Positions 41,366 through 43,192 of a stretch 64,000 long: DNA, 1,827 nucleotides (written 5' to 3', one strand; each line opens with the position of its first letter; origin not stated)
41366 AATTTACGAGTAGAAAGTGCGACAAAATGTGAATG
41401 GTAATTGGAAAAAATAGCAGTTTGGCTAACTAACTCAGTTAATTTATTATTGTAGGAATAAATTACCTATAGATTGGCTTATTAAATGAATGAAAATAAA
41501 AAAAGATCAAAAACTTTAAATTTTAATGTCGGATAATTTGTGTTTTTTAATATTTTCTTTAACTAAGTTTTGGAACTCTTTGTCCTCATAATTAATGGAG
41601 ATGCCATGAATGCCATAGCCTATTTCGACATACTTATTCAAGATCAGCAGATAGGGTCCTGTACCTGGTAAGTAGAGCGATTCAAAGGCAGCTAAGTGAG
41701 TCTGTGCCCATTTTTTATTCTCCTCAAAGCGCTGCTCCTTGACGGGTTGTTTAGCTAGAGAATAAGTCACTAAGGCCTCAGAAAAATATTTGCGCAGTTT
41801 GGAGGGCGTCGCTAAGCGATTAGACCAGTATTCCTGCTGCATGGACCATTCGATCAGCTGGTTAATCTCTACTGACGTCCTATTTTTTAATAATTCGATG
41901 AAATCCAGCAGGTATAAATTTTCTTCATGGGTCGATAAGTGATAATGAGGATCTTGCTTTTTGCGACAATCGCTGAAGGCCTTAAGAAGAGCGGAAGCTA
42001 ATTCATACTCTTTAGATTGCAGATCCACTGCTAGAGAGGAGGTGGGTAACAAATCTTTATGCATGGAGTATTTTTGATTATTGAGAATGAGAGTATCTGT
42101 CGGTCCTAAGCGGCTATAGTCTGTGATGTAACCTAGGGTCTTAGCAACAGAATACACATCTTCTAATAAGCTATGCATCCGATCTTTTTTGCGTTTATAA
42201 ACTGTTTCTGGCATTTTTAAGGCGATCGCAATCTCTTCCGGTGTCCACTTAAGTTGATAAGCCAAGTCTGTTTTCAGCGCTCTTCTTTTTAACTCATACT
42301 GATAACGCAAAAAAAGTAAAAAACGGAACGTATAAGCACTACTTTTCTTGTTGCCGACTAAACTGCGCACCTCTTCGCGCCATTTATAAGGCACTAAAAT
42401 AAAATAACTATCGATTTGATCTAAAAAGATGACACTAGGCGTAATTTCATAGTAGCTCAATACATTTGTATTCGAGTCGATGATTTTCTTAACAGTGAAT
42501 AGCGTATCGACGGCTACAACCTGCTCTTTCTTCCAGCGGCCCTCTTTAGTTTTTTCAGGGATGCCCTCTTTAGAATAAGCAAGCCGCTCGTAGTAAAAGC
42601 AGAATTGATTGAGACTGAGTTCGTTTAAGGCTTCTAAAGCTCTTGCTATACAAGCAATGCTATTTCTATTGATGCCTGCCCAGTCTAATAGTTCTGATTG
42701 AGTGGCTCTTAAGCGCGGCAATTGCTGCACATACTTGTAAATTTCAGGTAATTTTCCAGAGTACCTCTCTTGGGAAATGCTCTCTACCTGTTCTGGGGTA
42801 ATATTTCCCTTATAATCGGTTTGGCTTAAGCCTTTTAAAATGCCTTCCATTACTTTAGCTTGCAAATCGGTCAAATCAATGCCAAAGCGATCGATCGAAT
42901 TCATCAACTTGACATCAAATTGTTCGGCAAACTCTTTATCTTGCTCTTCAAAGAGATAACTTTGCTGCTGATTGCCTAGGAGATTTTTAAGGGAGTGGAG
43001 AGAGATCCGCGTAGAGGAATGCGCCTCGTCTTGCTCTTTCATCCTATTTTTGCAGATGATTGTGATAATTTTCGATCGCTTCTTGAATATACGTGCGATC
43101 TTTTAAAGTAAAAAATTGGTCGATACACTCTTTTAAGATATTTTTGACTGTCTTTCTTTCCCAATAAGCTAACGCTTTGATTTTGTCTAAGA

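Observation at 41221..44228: Self-contained mini-replicon: heptad centromere/operator, parA, RHH adaptor, rep candidate, 22-bp iterons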

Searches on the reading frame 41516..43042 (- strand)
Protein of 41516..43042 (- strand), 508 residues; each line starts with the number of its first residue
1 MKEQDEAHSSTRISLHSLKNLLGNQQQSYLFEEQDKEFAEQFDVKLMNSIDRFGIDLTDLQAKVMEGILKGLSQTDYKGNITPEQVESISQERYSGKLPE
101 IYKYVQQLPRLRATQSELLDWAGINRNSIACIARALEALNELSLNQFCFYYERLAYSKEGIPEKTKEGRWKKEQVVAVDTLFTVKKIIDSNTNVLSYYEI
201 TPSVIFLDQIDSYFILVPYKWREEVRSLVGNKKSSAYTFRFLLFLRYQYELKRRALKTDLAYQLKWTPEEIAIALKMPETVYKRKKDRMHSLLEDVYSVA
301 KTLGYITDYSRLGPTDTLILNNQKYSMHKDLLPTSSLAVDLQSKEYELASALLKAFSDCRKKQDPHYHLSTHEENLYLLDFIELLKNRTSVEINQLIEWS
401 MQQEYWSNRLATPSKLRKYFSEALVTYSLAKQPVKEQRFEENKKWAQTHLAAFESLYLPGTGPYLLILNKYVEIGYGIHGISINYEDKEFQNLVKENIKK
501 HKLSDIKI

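Call 6: search_protein_families(library=pfam, proteins=[window:41516-43042:-], max_evalue=1)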
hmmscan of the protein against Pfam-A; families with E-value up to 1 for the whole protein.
window:41516-43042:- (508 aa): 0 families

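Call 7: search_protein_families(library=ncbifam, proteins=[window:41516-43042:-], max_evalue=1)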
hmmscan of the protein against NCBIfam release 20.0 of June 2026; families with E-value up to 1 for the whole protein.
window:41516-43042:- (508 aa): 0 families

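Call 8: search_dna_similar(query=window:41516-43042:-, collection=plasmids, mode=protein, max_evalue=0.01)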
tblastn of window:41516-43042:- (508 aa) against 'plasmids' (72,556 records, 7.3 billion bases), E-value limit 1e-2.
Records with a match: 54; places in all: 54; records where one place covers at least 80% of the query: 0.
Best place of each record, by identity: <60% 54.
By first word of the organism name: Chlamydia 53; Geminocystis 1.
By predicted mobility (MOB-suite, as given by PLSDB): non-mobilizable 54.
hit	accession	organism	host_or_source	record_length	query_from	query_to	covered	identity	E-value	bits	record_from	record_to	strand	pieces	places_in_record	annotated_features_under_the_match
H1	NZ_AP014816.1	Geminocystis sp. NIES-3708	-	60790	48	333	56%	23.2%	1e-3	49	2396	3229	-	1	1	hypothetical protein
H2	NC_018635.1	Chlamydia psittaci M56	Ondatra zibethicus,muskrat during ...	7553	50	325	54%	23.5%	7e-4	50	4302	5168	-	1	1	Virulence plasmid protein pGP2-D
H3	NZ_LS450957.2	Chlamydia abortus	Anas platyrhynchos,cloacal swab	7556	50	341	57%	22.2%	3e-4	51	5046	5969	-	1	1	virulence factor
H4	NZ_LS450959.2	Chlamydia abortus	Anas crecca,cloacal swab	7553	50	325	54%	22.7%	2e-4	52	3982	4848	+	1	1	virulence factor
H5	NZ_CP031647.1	Chlamydia abortus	Parrot,Whole organism,Lungs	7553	50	325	54%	22.6%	4e-4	51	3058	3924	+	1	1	virulence factor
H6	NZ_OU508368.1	Chlamydia abortus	Pica pica,cloacal swab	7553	50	325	54%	22.6%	4e-4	51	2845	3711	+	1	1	virulence factor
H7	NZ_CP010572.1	Chlamydia trachomatis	Homo sapiens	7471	50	325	54%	22.5%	1e-4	53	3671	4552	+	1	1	DUF5597 domain-containing protein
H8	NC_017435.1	Chlamydia trachomatis D-EC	-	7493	50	325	54%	22.5%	1e-4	53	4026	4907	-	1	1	DUF5597 domain-containing protein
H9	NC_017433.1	Chlamydia trachomatis D-LC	-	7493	50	325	54%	22.5%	1e-4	53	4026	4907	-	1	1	DUF5597 domain-containing protein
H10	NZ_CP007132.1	Chlamydia trachomatis D/CS637/11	-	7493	50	325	54%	22.5%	1e-4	53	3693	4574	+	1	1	DUF5597 domain-containing protein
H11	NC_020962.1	Chlamydia trachomatis Ia/SotonIa1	-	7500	50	325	54%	22.5%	1e-4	53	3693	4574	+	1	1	DUF5597 domain-containing protein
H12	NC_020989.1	Chlamydia trachomatis Ia/SotonIa3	-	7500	50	325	54%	22.5%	1e-4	53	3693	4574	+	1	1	DUF5597 domain-containing protein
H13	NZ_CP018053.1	Chlamydia trachomatis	Homo sapiens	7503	50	325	54%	22.5%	1e-4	53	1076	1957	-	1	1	DUF5597 domain-containing protein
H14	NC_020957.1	Chlamydia trachomatis L3/404/LN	-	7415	50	325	54%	22.5%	1e-4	52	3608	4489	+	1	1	DUF5597 domain-containing protein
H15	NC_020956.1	Chlamydia trachomatis L2b/UCH-2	-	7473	50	325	54%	22.5%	1e-4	52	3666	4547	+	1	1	DUF5597 domain-containing protein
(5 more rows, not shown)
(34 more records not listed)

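Call 15: find_homologous_proteins(query=window:41516-43042:-, max_evalue=0.001)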
Query window:41516-43042:- (508 aa): 353 proteins with E <= 0.001 among 8000 candidates; the best 120 are listed.
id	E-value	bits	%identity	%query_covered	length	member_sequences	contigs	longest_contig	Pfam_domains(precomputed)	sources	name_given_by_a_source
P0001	0.0e+0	1128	100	100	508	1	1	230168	-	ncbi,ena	-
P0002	1.7e-176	606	54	98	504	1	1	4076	-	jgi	jgi:hypothetical protein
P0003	1.0e-168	580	53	100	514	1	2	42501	-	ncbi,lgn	-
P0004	1.4e-163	563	52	100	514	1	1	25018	-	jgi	-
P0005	2.0e-163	563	52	99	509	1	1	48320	-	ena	-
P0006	5.8e-162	558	53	97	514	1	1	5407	-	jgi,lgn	-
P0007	6.4e-162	558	53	97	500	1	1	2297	-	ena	-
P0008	3.8e-161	555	56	87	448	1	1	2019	-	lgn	-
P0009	1.3e-153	530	49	99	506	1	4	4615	-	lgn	-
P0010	1.9e-151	523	48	100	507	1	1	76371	-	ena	-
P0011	2.1e-149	516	49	98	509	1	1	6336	-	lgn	-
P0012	2.6e-149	516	48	100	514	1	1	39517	-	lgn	-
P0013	5.4e-147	508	50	96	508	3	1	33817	-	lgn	-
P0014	1.1e-146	507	49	96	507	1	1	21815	-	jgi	jgi:hypothetical protein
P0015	5.1e-145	502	49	97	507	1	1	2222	-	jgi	jgi:hypothetical protein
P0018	1.7e-144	500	47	99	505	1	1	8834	-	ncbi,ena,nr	ncbi:MAG: hypothetical protein K1060chlam2_01280 [Chlamydiae bacterium]|nr:hypothetical protein [Chl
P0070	1.4e-126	441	45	95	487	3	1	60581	-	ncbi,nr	ncbi:MAG: hypothetical protein CMO81_00020 [Waddliaceae bacterium]|nr:hypothetical protein [Waddliac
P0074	1.4e-125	438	51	82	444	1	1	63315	-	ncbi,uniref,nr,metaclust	ncbi:hypothetical protein [Candidatus Protochlamydia phocaeensis]|uniref:hypothetical protein n=1 Ta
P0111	3.5e-115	404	46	83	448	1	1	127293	-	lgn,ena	-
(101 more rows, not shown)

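Call 16: find_encoding_contigs(protein=window:41516-43042:-, flank=10000, max_places=6)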
Protein window:41516-43042:- (508 aa): no gene with exactly this product is on record in the collection.

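Call 18: find_encoding_contigs(protein=P0003, flank=6000, max_places=2)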
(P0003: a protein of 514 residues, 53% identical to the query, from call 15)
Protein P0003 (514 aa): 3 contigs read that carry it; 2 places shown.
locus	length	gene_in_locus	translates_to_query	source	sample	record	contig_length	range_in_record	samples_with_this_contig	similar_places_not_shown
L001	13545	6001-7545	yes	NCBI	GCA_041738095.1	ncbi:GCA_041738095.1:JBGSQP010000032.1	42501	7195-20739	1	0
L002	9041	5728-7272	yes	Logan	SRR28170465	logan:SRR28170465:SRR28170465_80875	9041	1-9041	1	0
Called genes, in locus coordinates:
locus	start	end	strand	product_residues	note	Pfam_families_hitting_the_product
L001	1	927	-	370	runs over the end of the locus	-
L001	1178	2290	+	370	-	-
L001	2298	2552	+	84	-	-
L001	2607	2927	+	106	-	-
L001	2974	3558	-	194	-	PF00239:Resolvase, PF02796:HTH_7, PF01022:HTH_5 (faint)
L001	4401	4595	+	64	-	-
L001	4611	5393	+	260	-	PF00142:Fer4_NifH, PF02374:ArsA_ATPase, PF06564:CBP_BcsQ, PF09140:MipZ (faint), PF10609:ParA (faint), PF13614:AAA_31, PF01656:CbiA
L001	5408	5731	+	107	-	-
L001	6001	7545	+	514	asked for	-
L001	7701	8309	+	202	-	PF01223:Endonuclease_NS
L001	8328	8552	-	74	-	PF01381:HTH_3 (weak)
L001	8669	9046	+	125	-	PF03230:Antirestrict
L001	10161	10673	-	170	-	PF02600:DsbB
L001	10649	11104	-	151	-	PF06412:TraD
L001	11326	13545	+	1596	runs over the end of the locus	PF03389:MobA_MobL, PF01443:Viral_helicase1 (faint), PF13245:AAA_19 (weak), PF13604:AAA_30, PF22232:TraI_hel_assoc_N, PF19898:DUF6371 (weak)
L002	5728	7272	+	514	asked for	-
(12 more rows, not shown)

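Call 19: find_encoding_contigs(protein=P0070, flank=6000, max_places=2)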
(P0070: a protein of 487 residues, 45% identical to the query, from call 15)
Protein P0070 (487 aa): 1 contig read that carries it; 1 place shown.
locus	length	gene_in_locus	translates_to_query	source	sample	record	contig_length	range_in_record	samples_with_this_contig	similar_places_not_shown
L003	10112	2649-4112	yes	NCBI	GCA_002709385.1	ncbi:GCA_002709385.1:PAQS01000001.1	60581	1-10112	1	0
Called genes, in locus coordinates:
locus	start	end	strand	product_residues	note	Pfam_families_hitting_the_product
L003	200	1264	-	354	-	PF04326:SLFN_AlbA_2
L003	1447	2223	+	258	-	PF02374:ArsA_ATPase, PF06564:CBP_BcsQ, PF09140:MipZ (faint), PF10609:ParA (weak), PF13614:AAA_31, PF00142:Fer4_NifH (weak), PF01656:CbiA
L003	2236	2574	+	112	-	-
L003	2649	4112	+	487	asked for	-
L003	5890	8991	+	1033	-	-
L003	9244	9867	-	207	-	PF11611:DUF4352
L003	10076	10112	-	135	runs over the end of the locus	-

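Call 20: find_encoding_contigs(protein=P0018, flank=6000, max_places=2)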
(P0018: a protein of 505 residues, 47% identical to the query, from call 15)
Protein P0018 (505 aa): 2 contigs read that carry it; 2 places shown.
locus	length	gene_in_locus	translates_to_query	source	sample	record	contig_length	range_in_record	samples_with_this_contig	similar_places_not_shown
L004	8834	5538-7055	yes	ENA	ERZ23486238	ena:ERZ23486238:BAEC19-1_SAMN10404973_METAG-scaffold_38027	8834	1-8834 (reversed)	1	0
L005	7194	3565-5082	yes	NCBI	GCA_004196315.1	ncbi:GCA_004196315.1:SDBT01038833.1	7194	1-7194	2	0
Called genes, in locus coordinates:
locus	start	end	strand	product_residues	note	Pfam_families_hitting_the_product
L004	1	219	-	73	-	?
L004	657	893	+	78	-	PF00216:Bac_DNA_binding, PF18291:HU-HIG (weak)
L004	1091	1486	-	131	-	-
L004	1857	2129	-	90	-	-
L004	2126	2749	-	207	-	PF01656:CbiA, PF10609:ParA (weak), PF13614:AAA_31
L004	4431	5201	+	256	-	PF10609:ParA, PF00142:Fer4_NifH, PF01656:CbiA, PF02374:ArsA_ATPase, PF06564:CBP_BcsQ, PF09140:MipZ (faint), PF13614:AAA_31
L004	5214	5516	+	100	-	-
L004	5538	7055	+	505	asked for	-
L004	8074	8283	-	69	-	PF01381:HTH_3 (weak)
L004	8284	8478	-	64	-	-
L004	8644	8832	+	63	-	?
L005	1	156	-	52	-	?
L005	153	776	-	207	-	PF01656:CbiA, PF10609:ParA (weak), PF13614:AAA_31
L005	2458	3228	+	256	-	PF10609:ParA, PF00142:Fer4_NifH, PF01656:CbiA, PF02374:ArsA_ATPase, PF06564:CBP_BcsQ, PF09140:MipZ (faint), PF13614:AAA_31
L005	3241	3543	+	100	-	-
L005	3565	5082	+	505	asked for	-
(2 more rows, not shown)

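Call 36: find_related_loci(query=A1, collection=genome_contigs, flank=6000)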
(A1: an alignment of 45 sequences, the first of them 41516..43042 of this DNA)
Query A1 (508 aa) in genome_contigs; peptide patterns used: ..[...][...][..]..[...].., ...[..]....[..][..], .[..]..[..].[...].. (x = any residue, [..] = any of these).
258 stretches matched a pattern; 19 encode a relative of the query (tblastn E <= 1e-3); 19 distinct loci.
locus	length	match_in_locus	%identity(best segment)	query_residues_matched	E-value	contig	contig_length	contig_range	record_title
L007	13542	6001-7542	53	1-508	9e-179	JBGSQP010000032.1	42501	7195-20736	MAG: Waddlia sp. isolate JTS-AC334 k141_4574211, whole genome shotgun sequence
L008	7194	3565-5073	47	1-503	1e-151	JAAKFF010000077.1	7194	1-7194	MAG: Chlamydiae bacterium isolate K1060_chlam_2 K1060chlam2_77, whole genome shotgun sequence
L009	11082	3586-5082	48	1-500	1e-149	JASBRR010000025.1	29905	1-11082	MAG: Simkaniaceae bacterium isolate BWSM_113 k141_1582977, whole genome shotgun sequence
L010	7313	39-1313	52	2-425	1e-145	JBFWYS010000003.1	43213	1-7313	MAG: Pseudobdellovibrionaceae bacterium isolate CA_2019_TPBS_17 NODE_5101_length_43213_cov_8.205380_TPBS, whole genome s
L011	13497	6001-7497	47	4-503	4e-141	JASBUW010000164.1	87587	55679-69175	MAG: Parachlamydiaceae bacterium isolate BWSM_84 k141_440471, whole genome shotgun sequence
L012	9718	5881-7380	47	10-504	8e-141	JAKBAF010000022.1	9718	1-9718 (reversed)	MAG: bacterium isolate ZJ2.bin11 NODE_8429_length_9718_cov_1.342613, whole genome shotgun sequence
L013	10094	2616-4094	45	10-504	2e-139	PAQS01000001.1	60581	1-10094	MAG: Waddliaceae bacterium isolate SP13 139875, whole genome shotgun sequence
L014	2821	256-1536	48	1-425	1e-143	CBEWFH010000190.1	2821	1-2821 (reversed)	MAG TPA_asm: uncultured Simkaniaceae bacterium isolate SRR13515398_binner13_Refined_6 genome assembly, contig: ERZ255104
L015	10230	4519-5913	45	3-448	4e-126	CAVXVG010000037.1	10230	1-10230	MAG: Parachlamydiales bacterium isolate MFD04780.bin.2.176 genome assembly, contig: contig_97823, whole genome shotgun s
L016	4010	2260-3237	57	7-331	3e-128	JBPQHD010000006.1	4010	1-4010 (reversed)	MAG: Parachlamydiaceae bacterium isolate JB084 contig6, whole genome shotgun sequence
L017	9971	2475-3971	40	4-504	1e-124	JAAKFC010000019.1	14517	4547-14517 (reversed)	MAG: Chlamydiae bacterium isolate K1000_chlam_3 K1000chlam3_19, whole genome shotgun sequence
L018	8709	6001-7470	46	10-500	6e-122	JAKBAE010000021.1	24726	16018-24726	MAG: bacterium isolate ZJ1.bin9 NODE_2491_length_24726_cov_1.512704, whole genome shotgun sequence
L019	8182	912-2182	48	3-424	2e-105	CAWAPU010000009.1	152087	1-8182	MAG: uncultured Acidimicrobiaceae bacterium isolate MFD04434.bin.2.146 genome assembly, contig: contig_39459, whole geno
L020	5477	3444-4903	41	11-500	1e-110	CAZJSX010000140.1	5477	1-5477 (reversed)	MAG TPA_asm: uncultured bacterium isolate SRP287051_co1_161 genome assembly, contig: NODE_17833_length_5477_cov_5.235891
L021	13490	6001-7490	44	9-508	2e-99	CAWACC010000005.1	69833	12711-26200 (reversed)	MAG: uncultured Parachlamydiaceae bacterium isolate MFD09286.bin.2.11 genome assembly, contig: contig_116412, whole geno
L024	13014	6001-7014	38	5-332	3e-61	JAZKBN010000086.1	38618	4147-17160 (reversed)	MAG: Bacteroidota bacterium isolate ADI_H3L2_1_122_18_3-bin082_1 ADIH3L21_B082_1_000000000086, whole genome shotgun sequ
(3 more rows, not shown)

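Call 39: predict_structure(alignment_id=A1)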
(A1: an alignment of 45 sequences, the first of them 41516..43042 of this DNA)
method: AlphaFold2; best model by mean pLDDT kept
length: 508 residues; sequences in the alignment: 45
mean_pLDDT: 87.3   pTM: 0.62
mean pLDDT of the five models: 87.3, 86.4, 84.7, 80.2, 78.7
residues with pLDDT >= 90: 286; 70-90: 180; 50-70: 26; < 50: 16
segments of 3 or more residues with pLDDT < 50: 1-6, 329-338
pLDDT, mean of each block of 10 residues (from residue 1): 50 85 70 80 84 83 94 91 93 89 91 96 93 96 91 87 90 90 95 96 84 78 87 84 93 76 91 92 95 95 93 94 71 43 87 96 92 87 95 96 92 95 92 79 93 80 90 91 94 92 78
secondary structure, 60 per line:
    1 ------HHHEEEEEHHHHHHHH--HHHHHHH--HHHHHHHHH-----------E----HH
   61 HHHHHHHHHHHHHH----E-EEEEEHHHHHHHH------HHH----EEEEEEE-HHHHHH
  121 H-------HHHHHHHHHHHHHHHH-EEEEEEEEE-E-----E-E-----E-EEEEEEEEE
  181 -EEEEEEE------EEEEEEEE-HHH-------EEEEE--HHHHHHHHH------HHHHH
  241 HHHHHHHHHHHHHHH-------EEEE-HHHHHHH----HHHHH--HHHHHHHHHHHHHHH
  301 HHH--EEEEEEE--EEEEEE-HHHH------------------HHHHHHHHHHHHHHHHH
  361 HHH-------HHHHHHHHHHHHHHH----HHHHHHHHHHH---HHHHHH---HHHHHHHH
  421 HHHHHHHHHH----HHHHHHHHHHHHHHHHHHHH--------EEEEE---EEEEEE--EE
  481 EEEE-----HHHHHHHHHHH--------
elements in order: E10-14 H15-22 H25-31 H34-42 H59-74 E81-85 H86-93 E107-113 H115-121 H129-144 E146-154 E172-180 E182-188 E195-202 E214-218 H221-229 H236-255 E263-266 H268-274 H279-283 H286-303 E306-312 E315-320 H322-325 H344-363 H371-385 H390-400 H404-409 H413-430 H435-454 E463-467 E471-476 E479-484 H490-500

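Call 41: search_protein_representatives(alignment_id=A1)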
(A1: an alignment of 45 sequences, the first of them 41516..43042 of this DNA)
Query: 45 sequences, 508 profile positions. Proteins with E-value up to 0.001 (for the whole library): 1898; up to 1e-10: 394; up to 1e-30: 152. The best 150 are listed.
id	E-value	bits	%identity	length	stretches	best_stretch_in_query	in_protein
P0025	2.2e-222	755.7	-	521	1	6-504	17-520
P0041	3.8e-215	731.8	-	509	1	3-506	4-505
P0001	2.4e-206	702.8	-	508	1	1-505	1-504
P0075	4.7e-202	688.6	-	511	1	5-506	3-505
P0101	5.6e-202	688.4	-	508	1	4-505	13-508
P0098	3.4e-200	682.5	-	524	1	4-505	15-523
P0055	1.7e-199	680.2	-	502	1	7-505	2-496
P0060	1.1e-198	677.5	-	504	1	6-505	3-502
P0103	2.3e-198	676.5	-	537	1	4-504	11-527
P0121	7.5e-190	648.4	-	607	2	7-442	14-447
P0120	9.0e-188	641.5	-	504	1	4-506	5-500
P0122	1.2e-182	624.7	-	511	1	3-506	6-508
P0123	4.0e-179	613.0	-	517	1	3-505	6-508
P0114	7.6e-175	598.9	-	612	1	3-447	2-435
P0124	3.6e-172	590.1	-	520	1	4-505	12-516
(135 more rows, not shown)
